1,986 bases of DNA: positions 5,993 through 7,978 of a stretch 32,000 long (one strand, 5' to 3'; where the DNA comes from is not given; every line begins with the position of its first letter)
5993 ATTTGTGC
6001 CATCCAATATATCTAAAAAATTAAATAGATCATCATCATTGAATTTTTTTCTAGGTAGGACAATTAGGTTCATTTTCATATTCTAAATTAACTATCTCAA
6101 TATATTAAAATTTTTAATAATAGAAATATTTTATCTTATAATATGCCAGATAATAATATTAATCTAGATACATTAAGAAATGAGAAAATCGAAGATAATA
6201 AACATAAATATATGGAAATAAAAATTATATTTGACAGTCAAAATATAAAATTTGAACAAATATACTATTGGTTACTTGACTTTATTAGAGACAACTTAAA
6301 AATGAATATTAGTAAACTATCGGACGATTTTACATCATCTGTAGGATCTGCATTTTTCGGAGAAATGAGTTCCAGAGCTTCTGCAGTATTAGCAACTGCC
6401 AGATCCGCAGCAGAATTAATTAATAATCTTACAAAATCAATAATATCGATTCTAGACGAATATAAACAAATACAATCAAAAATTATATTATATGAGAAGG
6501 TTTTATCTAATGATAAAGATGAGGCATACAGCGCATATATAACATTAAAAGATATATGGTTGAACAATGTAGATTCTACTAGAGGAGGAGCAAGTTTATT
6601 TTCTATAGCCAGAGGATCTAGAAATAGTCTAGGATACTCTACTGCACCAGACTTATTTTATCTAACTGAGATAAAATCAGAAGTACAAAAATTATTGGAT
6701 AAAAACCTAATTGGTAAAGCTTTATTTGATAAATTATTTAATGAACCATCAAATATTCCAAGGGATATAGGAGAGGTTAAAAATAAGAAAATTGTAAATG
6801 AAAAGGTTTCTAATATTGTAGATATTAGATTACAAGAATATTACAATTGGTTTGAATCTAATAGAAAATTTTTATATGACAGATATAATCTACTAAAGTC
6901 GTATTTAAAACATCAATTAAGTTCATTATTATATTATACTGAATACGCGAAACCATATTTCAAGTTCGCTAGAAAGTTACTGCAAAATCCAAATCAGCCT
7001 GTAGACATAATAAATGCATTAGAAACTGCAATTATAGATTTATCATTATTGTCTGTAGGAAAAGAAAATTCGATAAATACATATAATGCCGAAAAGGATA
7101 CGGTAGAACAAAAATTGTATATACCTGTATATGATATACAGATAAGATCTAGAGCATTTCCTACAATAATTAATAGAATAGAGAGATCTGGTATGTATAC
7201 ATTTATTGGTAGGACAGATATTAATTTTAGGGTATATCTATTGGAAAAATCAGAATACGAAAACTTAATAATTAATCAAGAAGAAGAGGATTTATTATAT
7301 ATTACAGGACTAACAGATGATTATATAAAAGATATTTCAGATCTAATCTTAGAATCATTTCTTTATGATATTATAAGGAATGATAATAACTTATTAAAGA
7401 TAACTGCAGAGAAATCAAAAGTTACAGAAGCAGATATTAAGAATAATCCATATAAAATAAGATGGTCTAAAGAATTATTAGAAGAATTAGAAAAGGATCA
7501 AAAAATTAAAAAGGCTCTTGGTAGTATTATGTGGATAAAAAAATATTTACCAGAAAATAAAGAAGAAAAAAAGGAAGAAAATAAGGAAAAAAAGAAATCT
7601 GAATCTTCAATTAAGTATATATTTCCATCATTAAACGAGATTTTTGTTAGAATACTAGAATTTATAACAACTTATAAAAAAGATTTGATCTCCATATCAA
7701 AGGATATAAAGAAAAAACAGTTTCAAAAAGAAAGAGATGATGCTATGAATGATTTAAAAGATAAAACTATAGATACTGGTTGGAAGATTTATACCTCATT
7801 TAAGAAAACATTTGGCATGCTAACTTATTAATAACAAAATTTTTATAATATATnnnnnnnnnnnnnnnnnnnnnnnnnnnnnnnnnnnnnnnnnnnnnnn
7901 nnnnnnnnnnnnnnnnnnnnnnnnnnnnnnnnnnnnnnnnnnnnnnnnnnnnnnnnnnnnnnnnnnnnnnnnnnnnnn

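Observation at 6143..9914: Orphan two-gene module: a 562-aa family-less helical protein coupled to an endonuclease-IV-like TIM barrel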

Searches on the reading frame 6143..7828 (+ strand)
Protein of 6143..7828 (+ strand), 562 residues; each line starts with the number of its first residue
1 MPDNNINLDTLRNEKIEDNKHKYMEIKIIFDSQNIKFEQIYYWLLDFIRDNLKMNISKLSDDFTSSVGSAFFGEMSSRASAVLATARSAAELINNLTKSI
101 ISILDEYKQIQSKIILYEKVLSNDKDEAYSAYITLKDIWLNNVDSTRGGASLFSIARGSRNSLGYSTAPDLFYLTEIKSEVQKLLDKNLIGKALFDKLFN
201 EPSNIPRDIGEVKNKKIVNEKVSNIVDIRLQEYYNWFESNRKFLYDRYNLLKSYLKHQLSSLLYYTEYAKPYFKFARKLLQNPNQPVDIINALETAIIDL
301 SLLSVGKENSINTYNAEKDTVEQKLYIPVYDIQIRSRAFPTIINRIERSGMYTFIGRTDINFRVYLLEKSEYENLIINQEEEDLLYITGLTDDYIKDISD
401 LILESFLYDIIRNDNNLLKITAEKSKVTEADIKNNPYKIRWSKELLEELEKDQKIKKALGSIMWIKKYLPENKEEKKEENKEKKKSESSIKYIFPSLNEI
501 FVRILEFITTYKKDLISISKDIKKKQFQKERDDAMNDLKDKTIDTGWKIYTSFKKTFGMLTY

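Call 3: search_protein_families(library=pfam, proteins=[window:6143-7828:+], max_evalue=10)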
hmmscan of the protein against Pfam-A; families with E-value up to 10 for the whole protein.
window:6143-7828:+ (562 aa): 2 families
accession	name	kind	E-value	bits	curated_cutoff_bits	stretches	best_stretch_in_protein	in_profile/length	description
PF09869.16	KH_DUF2096_C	-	0.061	13.5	24.6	1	369-393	21-45/59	DUF2096 C-terminal KH-like domain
PF06791.18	TMP_2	-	0.23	11.6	30.2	1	72-136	118-182/208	Prophage tail length tape measure protein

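Call 4: search_protein_families(library=ncbifam, proteins=[window:6143-7828:+], max_evalue=10)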
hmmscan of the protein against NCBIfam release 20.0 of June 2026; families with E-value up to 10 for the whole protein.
window:6143-7828:+ (562 aa): 3 families
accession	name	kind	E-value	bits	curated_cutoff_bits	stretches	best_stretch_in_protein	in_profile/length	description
NF003740.0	PRK05337.1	equivalog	0.0029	16.8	207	1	41-124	230-311/340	beta-N-acetylhexosaminidase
NF047362.1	CT392_fam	equivalog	0.067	12.1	160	1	174-262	101-186/383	CT392 family protein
TIGR00232.1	tktlase_bact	equivalog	0.21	9.9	682.25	1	206-366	283-435/654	transketolase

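Call 6: search_solved_structures(query=window:6143-7828:+, max_evalue=10, show_alignments=2)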
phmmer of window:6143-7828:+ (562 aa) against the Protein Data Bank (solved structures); distinct sequences matched with E-value up to 10: 1.
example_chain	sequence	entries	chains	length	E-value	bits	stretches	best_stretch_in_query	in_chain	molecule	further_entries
2asr_A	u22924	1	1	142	0.51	12.1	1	87-167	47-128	ASPARTATE RECEPTOR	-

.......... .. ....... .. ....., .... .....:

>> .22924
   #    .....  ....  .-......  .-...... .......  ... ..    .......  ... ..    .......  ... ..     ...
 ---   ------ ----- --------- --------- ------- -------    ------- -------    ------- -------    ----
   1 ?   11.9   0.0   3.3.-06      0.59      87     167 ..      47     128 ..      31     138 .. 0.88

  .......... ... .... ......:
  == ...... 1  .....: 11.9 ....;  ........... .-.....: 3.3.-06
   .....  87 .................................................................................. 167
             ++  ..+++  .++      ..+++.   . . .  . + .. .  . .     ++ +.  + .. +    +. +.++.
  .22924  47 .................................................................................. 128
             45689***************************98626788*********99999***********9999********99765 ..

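Call 11: find_homologous_proteins(query=window:6143-7828:+, max_evalue=0.001)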
Query window:6143-7828:+ (562 aa): 48 proteins with E <= 0.001 among 8000 candidates.
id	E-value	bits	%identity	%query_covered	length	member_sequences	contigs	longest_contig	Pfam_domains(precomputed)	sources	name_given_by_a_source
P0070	0.0e+0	1207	100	100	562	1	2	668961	-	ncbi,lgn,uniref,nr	ncbi:hypothetical protein MJ1_0680 [Nanobdella aerobiophila]|uniref:Uncharacterized protein n=1 Tax=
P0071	1.3e-246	837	67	100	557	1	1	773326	-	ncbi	ncbi:hypothetical protein YN1_2290 [Nanoarchaeota archaeon]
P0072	6.7e-242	822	66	99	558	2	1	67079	-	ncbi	ncbi:MAG: hypothetical protein ACP5GJ_01990 [Nanopusillaceae archaeon]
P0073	1.2e-202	692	59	99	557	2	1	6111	-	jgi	-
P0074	5.4e-202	690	58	99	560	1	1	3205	-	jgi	-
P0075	2.3e-201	688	58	99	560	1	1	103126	-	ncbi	ncbi:MAG: hypothetical protein RXQ68_01340 [Candidatus Nanopusillus sp.]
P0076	2.7e-201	688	58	99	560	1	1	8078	-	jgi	-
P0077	5.1e-201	687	58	99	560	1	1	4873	-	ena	-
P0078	6.9e-201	687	58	99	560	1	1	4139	-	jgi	-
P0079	8.4e-201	686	58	99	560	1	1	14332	-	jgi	jgi:hypothetical protein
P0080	1.7e-200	685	58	99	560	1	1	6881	-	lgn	-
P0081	7.1e-200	683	58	99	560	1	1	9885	-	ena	-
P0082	7.9e-200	683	58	99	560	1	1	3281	-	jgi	-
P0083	1.5e-199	682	58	99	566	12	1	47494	-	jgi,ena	jgi:ribosomal protein L24E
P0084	1.6e-199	682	58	99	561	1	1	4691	-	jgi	jgi:hypothetical protein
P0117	2.9e-70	256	43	63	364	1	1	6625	-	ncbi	ncbi:MAG: hypothetical protein QXW35_05570, partial [Candidatus Aenigmatarchaeota archaeon]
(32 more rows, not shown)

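Call 15: find_encoding_contigs(protein=P0117, flank=8000, max_places=3)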
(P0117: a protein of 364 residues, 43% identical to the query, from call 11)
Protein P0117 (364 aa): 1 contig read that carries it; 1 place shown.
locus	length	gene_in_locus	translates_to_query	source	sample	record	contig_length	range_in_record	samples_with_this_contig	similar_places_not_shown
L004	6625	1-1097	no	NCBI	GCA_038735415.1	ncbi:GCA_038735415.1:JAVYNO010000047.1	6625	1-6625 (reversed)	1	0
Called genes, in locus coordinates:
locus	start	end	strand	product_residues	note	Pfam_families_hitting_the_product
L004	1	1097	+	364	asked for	?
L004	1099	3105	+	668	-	PF01261:AP_endonuc_2 (weak)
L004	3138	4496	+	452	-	PF00344:SecY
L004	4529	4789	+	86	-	PF01199:Ribosomal_L34e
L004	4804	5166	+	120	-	PF00467:KOW (weak)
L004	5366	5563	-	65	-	-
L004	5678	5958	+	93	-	PF00009:GTP_EFTU (weak)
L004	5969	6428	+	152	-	PF01926:MMR_HSR1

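Call 24: search_solved_structures(query=A4, max_evalue=10, show_alignments=1)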
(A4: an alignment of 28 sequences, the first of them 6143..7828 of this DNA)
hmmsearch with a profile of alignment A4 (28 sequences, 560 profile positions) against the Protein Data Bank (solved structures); distinct sequences matched with E-value up to 10: 1.
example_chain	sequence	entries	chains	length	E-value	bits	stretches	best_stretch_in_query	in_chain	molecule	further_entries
9nzh_A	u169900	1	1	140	0.031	16.3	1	457-538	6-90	Amylin-NHO-18 Binder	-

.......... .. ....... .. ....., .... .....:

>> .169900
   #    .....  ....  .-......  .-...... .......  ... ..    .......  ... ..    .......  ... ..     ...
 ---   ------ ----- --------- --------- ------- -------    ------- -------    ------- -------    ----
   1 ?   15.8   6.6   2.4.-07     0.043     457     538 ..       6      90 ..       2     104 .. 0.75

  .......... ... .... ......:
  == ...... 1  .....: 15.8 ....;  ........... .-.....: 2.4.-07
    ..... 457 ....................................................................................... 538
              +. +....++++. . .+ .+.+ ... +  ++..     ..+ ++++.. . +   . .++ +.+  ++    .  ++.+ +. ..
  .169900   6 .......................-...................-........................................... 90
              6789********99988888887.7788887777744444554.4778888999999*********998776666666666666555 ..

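Call 37: predict_structure(alignment_id=A4)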
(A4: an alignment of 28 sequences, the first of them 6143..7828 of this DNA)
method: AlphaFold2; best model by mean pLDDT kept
length: 562 residues; sequences in the alignment: 28
mean_pLDDT: 65.4   pTM: 0.43
mean pLDDT of the five models: 65.4, 62.3, 58.7, 58.0, 57.0
residues with pLDDT >= 90: 64; 70-90: 232; 50-70: 89; < 50: 177
segments of 3 or more residues with pLDDT < 50: 1-8, 15-18, 33-82, 157-165, 275-299, 338-355, 375-390, 473-513, 558-562
pLDDT, mean of each block of 10 residues (from residue 1): 43 50 70 48 39 38 33 38 53 70 79 88 91 93 83 62 58 91 93 90 80 82 88 93 88 76 65 49 37 40 73 77 81 60 40 53 80 49 37 66 74 81 81 74 84 77 72 36 31 39 46 57 79 83 79 56 35
secondary structure, 60 per line:
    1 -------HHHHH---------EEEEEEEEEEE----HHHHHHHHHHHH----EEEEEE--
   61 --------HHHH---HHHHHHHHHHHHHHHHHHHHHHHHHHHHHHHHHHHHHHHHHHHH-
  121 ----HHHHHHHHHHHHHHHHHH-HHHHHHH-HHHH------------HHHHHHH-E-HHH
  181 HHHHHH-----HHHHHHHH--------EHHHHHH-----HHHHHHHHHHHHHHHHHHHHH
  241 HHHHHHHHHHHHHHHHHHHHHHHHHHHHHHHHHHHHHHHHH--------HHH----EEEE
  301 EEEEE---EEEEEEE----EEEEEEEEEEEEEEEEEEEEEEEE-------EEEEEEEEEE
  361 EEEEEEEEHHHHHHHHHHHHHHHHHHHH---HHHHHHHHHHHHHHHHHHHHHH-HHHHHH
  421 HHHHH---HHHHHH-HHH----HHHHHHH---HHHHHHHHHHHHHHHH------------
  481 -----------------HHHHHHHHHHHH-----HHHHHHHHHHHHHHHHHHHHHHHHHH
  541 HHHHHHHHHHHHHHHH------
elements in order: H8-12 E22-32 H37-48 E53-58 H69-72 H76-119 H125-142 H144-150 H152-155 H168-174 H178-186 H192-199 H209-214 H220-281 E297-305 E309-315 E320-343 E351-368 H369-388 H392-413 H415-425 H429-434 H443-449 H453-468 H498-509 H515-556

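Call 40: search_protein_representatives(alignment_id=A4)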
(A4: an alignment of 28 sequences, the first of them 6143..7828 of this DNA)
Query: 28 sequences, 560 profile positions. Proteins with E-value up to 0.001 (for the whole library): 366; up to 1e-10: 254; up to 1e-30: 61. The best 150 are listed.
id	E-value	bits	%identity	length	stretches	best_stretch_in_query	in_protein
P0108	0.0e+00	1073.4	-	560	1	1-560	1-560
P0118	4.7e-199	679.3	-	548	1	5-560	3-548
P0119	6.9e-162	556.6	-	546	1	1-560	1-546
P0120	5.4e-107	375.4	-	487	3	198-401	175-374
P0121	9.4e-52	193.0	-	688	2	23-170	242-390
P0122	1.1e-51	192.8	-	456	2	17-176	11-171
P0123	1.9e-51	192.0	-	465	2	18-177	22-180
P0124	3.5e-51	191.1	-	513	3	24-175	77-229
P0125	1.3e-50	189.3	-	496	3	14-172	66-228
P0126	2.6e-50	188.2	-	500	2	23-175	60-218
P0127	1.3e-49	185.9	-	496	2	27-174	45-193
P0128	5.3e-49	183.9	-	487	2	14-177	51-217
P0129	8.7e-49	183.2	-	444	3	10-177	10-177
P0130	1.1e-47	179.6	-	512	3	212-396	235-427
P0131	1.2e-47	179.5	-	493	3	13-171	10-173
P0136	2.0e-46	175.5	-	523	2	21-180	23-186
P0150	5.3e-43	164.1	-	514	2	212-410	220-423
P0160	1.2e-38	149.7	-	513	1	28-397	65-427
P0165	6.7e-37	144.0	-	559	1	25-397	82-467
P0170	9.8e-36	140.1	-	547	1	17-556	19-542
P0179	1.8e-30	122.7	-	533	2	24-380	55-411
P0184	9.1e-30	120.4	-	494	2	7-388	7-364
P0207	6.2e-25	104.5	-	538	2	206-560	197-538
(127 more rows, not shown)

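Call 43: search_protein_families(library=pfam, proteins=[P0121, P0122, P0124, P0130, P0136, P0160, P0165, P0170, P0184, P0207], max_evalue=0.1)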
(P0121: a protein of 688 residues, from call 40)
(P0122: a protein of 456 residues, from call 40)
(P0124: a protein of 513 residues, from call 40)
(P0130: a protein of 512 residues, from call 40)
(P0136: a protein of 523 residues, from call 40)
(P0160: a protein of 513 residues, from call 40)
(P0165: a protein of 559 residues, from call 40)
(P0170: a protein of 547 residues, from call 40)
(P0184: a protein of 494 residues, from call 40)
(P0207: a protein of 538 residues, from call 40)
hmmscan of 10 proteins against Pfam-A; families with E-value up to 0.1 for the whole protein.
P0121 (688 aa): 0 families

P0122 (456 aa): 1 family
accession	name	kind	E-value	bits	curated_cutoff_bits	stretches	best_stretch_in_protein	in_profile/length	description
PF19769.4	CPxCG_zf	-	0.085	13.1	27.2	0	117-182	95-158/183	CPxCG-related zinc finger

P0124 (513 aa): 1 family
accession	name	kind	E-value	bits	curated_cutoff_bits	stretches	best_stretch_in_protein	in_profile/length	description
PF05043.19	Mga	-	0.067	14.2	21.1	0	129-167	29-69/87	Mga helix-turn-helix domain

P0130 (512 aa): 2 families
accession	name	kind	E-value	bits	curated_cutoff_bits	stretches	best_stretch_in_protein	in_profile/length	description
PF19027.5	DUF5752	-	0.032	14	23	0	398-452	65-119/208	Family of unknown function (DUF5752)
PF11486.13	DUF3212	-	0.076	13.7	27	0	389-437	58-106/121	Protein of unknown function (DUF3212)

P0136 (523 aa): 1 family
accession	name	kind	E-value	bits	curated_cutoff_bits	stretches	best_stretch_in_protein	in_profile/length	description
PF12548.13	DUF3740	-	0.049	14.4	25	0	342-407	80-142/147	Sulfatase protein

P0160 (513 aa): 0 families

P0165 (559 aa): 1 family
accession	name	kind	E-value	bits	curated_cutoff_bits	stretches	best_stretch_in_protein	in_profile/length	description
PF17939.6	TetR_C_30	-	0.037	14.8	26.3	0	82-121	53-92/115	Tetracyclin repressor-like, C-terminal domain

P0170 (547 aa): 2 families
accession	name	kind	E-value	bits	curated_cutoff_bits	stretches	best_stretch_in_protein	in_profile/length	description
PF11976.14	Rad60-SLD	-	0.023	14.9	23.8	1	118-181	2-63/72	Ubiquitin-2 like Rad60 SUMO-like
PF18424.6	a_DG1_N2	-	0.074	13.5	26.1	0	362-398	11-46/123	Alpha-Dystroglycan N-terminal domain 2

P0184 (494 aa): 1 family
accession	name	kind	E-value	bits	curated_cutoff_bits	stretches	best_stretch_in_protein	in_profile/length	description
PF12632.12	Vezatin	-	0.096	12.5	22.3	0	341-410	205-277/282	Mysoin-binding motif of peroxisomes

P0207 (538 aa): 1 family
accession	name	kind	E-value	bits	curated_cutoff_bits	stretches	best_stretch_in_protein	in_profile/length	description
PF05168.19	HEPN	-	0.031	14.9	22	0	377-453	39-111/117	HEPN domain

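Call 50: find_related_loci(query=A6, collection=genome_contigs, flank=10000)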
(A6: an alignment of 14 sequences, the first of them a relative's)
Query A6 (514 aa) in genome_contigs; peptide patterns used: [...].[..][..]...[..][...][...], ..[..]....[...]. (x = any residue, [..] = any of these).
600 stretches matched a pattern (row limit reached: there are more); 579 encode a relative of the query (tblastn E <= 1e-3); the best 80 are kept; 80 distinct loci.
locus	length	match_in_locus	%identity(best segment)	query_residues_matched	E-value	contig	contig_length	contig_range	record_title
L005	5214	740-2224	70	1-514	0e+0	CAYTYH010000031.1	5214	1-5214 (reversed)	MAG TPA_asm: Candidatus Woesearchaeota archaeon isolate binchicken_co184_488 genome assembly, contig: NODE_34299_length_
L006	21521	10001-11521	69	1-495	0e+0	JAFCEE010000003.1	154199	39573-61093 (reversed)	Candidatus Pacearchaeota archaeon isolate Meg22_1012_Bin_283 Meg22_1012_Bin_283_scaffold_1134, whole genome shotgun sequ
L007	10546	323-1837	61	1-514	0e+0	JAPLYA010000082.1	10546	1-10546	MAG: Candidatus Pacearchaeota archaeon isolate LacPavin_0920_SED4_MAG_33_8 LacPavin_0920_SED4_scaffold_197055, whole gen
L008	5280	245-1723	57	2-498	0e+0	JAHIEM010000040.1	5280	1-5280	MAG: Nanoarchaeota archaeon isolate KR11_0.1_MetaG.mb.19 KR11_0.1_MetaG.mb.19_k141_227109, whole genome shotgun sequence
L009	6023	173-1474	65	55-493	0e+0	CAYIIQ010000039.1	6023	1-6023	MAG TPA_asm: Candidatus Woesearchaeota archaeon isolate ERP119705_co24_1048 genome assembly, contig: NODE_22209_length_6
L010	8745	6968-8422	59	5-497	0e+0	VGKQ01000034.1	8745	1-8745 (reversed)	MAG: Candidatus Pacearchaeota archaeon isolate M_DeepCast_400m_m2_082 M_DeepCast_400m_m2_082_Ga0194112_10016174, whole g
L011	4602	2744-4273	58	5-501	0e+0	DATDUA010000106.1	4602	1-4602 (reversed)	MAG TPA_asm: Candidatus Nanoarchaeia archaeon isolate SMAG_U8045 k141_2311713, whole genome shotgun sequence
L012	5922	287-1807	56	5-501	0e+0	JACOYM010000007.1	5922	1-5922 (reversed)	MAG: Candidatus Pacearchaeota archaeon isolate NC_groundwater_179_Ag_S-0.1um_37_8 S4_GD2017_2_S1_scaffold_9875, whole ge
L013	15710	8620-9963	60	60-500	2e-177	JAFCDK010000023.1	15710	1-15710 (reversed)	Candidatus Pacearchaeota archaeon isolate Meg19_1012_Bin_451 Meg19_1012_Bin_451_scaffold_30374, whole genome shotgun seq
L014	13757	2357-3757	57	1-496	3e-177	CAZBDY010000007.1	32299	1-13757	MAG TPA_asm: Candidatus Woesearchaeota archaeon isolate SRP141376_co1_202 genome assembly, contig: NODE_3207_length_3229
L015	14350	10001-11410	58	48-503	2e-175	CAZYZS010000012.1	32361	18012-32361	MAG TPA_asm: Candidatus Woesearchaeota archaeon isolate binchicken_co234_229 genome assembly, contig: NODE_553_length_32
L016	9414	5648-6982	61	52-493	2e-170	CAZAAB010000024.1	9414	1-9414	MAG TPA_asm: Candidatus Woesearchaeota archaeon isolate SRP141376_co2_396 genome assembly, contig: NODE_13545_length_941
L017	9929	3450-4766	60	58-496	1e-169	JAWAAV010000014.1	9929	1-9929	MAG: Candidatus Pacearchaeota archaeon isolate JZ-4_201709_bins_160 JZ-4_201709_bins_160_scaffold_14, whole genome shotg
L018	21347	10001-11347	56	48-497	1e-167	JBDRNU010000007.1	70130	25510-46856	MAG: archaeon isolate MEGAHIT-group-1.914 k141_12457983, whole genome shotgun sequence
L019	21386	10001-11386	61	43-493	5e-167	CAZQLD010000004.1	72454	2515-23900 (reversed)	MAG TPA_asm: Candidatus Woesearchaeota archaeon isolate binchicken_co89_543 genome assembly, contig: NODE_392_length_724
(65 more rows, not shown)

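Call 56: fold_search(model_id=the predicted structure, library=pdb)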
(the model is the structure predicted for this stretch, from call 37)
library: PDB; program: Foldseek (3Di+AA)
matches with E <= 10: 417; with E <= 0.001: 0
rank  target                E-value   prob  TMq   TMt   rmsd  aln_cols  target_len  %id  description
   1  6t1c                  1.9e-01  0.16  0.06  0.13  22.0       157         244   12  Structure of the C7S mutant of mosquitocidal Cyt1A protoxin obtained by Serial Femtosecond Crystallography on in vivo gr (released 2020-10-14)
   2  7tvb                  3.6e-01  0.07  0.08  0.08  24.8       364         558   12  Stat5A Core in Complex with AK305 (released 2023-02-15)
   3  6t1a                  3.8e-01  0.12  0.06  0.13  22.0       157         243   12  Structure of mosquitocidal Cyt1Aa protoxin obtained by Serial Femtosecond Crystallography on in vivo grown crystals at p (released 2020-10-14)
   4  5c5b_D                3.8e-01  0.12  0.11  0.15  36.3       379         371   10  Crystal Structure of Human APPL BAR-PH Heterodimer (released 2016-06-22)
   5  6r2g_A                3.9e-01  0.35  0.10  0.31  28.4       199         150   14  Crystal structure of a single-chain protein mimetic of the gp41 NHR trimer in complex with the synthetic CHR peptide C (released 2019-07-10)
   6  5jo2_A                4.1e-01  0.11  0.06  0.15  20.7       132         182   11  Crystal structure of abscisic acid-bound abscisic acid receptor PYL3 in complex with type 2C protein phosphatase HAB1 (released 2016-09-07)
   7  8tv0_A                4.5e-01  0.08  0.10  0.03  45.1       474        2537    9  XptA2 wild type (released 2023-09-27)
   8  7tva_A                5.2e-01  0.06  0.07  0.08  25.6       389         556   10  Stat5a Core in complex with AK2292 (released 2023-02-15)
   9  5jql_G                5.2e-01  0.04  0.05  0.09  19.0       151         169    9  Crystal Structure of Phosphatidic acid Transporter Ups1/Mdm35 Void of Bound Phospholipid from Saccharomyces Cerevisiae (released 2017-07-12)
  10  6h6e_A                5.5e-01  0.06  0.09  0.03  46.0       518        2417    9  PTC3 holotoxin complex from Photorhabdus luminecens in prepore state (TcdA1, TcdB2, TccC3) (released 2018-10-03)
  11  7nuf_A                5.7e-01  0.05  0.08  0.09  30.1       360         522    9  Vaccinia virus protein 018 in complex with STAT1 (released 2021-07-28)
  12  3ron_B                6.0e-01  0.13  0.06  0.15  21.0       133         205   10  Crystal Structure and Hemolytic Activity of the Cyt1Aa Toxin from Bacillus thuringiensis subsp. israelensis (released 2011-10-12)
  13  6t14                  6.0e-01  0.10  0.06  0.13  22.0       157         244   12  Native structure of mosquitocidal Cyt1A protoxin obtained by Serial Femtosecond Crystallography on in vivo grown crystal (released 2020-10-14)
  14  6djl_B                6.3e-01  0.16  0.10  0.20  24.7       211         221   15  Crystal structure of the Rab11 GEF SH3BP5 bound to nucleotide free Rab11A (released 2018-09-26)
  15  9lrz                  6.6e-01  0.14  0.12  0.21  22.0       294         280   14  Core filament of the spirochete periplasmic flagella of Leptospira biflexa (released 2025-12-24)
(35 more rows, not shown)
